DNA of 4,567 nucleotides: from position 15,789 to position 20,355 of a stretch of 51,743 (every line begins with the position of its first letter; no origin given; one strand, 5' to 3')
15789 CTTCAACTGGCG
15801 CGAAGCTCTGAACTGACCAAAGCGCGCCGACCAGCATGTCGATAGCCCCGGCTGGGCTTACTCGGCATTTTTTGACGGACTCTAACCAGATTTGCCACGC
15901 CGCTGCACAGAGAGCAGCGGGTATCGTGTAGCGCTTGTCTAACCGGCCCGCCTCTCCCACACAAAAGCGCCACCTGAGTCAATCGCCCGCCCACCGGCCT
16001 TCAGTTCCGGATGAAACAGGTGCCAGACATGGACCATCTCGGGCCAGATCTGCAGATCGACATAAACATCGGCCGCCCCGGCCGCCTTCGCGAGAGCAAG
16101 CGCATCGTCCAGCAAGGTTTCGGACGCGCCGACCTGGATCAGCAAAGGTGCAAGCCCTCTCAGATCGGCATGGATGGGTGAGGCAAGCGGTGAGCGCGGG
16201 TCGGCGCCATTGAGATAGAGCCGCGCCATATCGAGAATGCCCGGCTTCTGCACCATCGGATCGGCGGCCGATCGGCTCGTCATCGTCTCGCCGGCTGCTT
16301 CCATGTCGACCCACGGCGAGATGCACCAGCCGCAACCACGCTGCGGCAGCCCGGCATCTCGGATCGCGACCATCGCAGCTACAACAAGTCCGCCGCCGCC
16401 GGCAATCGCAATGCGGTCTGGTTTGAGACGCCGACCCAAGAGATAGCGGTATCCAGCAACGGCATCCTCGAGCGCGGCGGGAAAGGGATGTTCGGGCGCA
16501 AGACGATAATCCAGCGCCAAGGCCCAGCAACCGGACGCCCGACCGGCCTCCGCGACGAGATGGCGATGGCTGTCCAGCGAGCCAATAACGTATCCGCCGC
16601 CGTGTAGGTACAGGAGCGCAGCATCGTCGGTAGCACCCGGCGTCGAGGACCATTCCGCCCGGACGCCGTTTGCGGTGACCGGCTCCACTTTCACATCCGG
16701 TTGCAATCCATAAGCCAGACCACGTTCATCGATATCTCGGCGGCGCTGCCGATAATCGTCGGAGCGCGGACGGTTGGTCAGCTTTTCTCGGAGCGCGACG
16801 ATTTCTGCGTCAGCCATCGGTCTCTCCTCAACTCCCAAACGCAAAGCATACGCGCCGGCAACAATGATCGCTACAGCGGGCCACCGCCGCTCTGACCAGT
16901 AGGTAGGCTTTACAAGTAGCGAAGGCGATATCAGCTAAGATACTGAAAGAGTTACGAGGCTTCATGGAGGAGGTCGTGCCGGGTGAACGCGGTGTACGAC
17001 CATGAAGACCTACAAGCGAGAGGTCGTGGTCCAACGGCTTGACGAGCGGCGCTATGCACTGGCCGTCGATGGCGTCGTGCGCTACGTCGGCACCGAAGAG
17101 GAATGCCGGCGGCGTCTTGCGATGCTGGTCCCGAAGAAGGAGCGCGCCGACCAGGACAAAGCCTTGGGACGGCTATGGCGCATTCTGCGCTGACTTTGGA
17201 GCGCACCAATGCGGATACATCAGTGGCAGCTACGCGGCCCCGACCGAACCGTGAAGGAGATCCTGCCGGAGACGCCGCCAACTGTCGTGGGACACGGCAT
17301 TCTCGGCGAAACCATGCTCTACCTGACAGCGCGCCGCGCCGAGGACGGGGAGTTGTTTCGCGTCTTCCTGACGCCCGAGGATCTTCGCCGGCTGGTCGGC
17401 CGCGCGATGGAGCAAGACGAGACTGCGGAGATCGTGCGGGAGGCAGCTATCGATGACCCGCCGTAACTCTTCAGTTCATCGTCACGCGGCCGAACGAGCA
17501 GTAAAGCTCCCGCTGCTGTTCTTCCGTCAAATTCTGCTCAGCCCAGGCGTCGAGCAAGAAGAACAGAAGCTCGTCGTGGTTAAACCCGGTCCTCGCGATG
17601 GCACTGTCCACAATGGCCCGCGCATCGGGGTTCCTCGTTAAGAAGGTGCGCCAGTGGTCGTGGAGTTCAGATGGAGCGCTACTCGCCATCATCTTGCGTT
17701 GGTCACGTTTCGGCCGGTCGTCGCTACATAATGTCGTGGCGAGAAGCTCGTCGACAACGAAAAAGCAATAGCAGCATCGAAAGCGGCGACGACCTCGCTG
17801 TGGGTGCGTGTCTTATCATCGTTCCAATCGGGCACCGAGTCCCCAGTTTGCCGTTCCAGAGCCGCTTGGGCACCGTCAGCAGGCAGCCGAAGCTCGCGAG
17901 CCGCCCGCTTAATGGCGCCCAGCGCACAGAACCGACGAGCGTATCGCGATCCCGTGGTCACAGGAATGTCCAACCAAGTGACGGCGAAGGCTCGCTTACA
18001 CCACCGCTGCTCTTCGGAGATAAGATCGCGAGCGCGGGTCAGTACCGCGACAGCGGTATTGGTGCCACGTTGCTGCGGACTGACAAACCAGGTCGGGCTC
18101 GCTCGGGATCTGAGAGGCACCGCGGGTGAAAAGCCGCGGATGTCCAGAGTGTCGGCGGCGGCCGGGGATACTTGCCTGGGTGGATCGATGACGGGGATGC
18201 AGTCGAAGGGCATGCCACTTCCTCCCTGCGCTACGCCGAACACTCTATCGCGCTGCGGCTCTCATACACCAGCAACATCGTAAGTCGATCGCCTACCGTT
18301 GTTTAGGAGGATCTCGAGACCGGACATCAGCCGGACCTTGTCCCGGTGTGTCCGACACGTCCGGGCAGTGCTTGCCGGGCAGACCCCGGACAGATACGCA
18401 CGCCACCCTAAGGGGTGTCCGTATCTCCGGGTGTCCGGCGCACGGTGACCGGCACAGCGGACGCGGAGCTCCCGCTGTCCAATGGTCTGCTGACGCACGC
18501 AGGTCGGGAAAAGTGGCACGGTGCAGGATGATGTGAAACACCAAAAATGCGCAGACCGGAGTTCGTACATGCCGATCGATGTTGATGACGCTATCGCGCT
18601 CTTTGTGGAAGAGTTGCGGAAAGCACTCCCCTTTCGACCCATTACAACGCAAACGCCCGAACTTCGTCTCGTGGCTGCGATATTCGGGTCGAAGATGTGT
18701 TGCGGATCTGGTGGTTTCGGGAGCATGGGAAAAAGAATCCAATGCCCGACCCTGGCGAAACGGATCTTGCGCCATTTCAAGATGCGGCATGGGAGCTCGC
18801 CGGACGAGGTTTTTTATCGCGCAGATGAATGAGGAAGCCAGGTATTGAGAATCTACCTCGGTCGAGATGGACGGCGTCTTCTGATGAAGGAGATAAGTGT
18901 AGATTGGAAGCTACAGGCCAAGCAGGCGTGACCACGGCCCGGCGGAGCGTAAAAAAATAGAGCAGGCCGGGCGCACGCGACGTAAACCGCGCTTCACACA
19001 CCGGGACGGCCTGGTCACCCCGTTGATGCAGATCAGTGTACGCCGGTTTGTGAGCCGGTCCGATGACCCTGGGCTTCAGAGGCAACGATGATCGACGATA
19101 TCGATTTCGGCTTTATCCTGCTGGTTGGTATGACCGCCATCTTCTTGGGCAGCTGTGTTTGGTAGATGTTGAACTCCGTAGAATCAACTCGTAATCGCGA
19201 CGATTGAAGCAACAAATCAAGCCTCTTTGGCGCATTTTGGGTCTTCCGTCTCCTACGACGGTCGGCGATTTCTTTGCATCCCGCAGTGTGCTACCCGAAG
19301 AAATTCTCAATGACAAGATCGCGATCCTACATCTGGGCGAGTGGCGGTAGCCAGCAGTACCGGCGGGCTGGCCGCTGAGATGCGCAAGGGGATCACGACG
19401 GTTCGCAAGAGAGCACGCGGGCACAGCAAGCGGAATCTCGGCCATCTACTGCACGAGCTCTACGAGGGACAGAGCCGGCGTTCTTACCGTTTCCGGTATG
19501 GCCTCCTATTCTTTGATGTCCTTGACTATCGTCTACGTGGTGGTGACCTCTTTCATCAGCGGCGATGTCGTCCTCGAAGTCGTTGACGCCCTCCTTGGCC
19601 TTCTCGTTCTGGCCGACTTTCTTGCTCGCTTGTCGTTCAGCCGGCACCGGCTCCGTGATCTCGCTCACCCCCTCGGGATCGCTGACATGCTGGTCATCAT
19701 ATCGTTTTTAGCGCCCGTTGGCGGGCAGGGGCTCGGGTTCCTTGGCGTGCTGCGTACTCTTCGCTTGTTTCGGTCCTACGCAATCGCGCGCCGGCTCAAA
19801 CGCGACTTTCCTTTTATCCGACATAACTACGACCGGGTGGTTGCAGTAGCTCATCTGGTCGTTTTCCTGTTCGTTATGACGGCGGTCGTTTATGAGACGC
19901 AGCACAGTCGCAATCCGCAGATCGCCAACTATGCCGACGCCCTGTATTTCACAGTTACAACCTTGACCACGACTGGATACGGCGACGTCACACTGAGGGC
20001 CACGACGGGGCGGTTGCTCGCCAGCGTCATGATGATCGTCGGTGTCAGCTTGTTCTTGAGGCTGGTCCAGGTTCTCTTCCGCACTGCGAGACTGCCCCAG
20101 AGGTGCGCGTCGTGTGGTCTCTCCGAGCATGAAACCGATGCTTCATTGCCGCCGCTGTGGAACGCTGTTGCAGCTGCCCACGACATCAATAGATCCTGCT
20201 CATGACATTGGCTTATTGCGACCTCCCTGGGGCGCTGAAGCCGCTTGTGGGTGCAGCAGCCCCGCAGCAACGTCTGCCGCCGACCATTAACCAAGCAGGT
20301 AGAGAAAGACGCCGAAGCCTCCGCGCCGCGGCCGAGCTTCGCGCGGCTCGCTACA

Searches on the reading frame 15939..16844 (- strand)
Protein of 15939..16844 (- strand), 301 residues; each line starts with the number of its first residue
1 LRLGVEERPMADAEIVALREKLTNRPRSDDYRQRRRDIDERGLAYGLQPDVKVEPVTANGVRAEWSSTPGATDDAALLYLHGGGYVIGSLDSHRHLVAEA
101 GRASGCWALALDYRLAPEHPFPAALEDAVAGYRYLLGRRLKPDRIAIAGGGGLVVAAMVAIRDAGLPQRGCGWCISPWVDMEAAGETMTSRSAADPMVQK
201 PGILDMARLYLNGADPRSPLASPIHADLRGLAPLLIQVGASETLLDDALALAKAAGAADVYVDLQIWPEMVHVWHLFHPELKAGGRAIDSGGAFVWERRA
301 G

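Call 49: search_protein_families(library=pfam, proteins=[window:15939-16844:-], max_evalue=0.001)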
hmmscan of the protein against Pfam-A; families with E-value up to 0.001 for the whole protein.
window:15939-16844:- (301 aa): 2 families
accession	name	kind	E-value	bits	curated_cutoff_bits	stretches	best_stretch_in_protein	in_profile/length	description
PF07859.19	Abhydrolase_3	-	9e-48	163.2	25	1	77-275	1-209/210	alpha/beta hydrolase fold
PF20434.5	BD-FAE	-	8.1e-06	25.9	26.8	1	76-162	15-109/215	BD-FAE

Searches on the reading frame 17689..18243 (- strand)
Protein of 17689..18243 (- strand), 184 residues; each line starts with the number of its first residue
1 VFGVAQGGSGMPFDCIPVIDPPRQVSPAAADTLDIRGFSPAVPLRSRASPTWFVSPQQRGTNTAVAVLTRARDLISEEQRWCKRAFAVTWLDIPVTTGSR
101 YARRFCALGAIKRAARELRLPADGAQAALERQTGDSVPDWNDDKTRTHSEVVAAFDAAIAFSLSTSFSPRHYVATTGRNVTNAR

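Call 87: search_protein_families(library=pfam, proteins=[window:17689-18243:-], max_evalue=0.001)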
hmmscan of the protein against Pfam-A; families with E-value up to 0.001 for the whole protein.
window:17689-18243:- (184 aa): 1 family
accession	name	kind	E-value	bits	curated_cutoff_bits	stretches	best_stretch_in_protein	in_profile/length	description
PF19698.5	DUF6197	-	2.9e-17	63.4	24.6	1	62-160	4-110/111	Family of unknown function (DUF6197)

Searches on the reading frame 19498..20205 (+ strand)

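Call 49: search_protein_families(library=pfam, proteins=[window:19498-20205:+], max_evalue=0.001)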
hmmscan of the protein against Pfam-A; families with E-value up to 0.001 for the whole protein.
window:19498-20205:+ (235 aa): 2 families
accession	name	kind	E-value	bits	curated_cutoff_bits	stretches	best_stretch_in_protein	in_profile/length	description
PF07885.22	Ion_trans_2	-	2e-16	60.1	22.5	1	121-196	3-76/79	Ion channel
PF00520.37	Ion_trans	-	1.4e-13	51.1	25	1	11-186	17-222/241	Ion transport protein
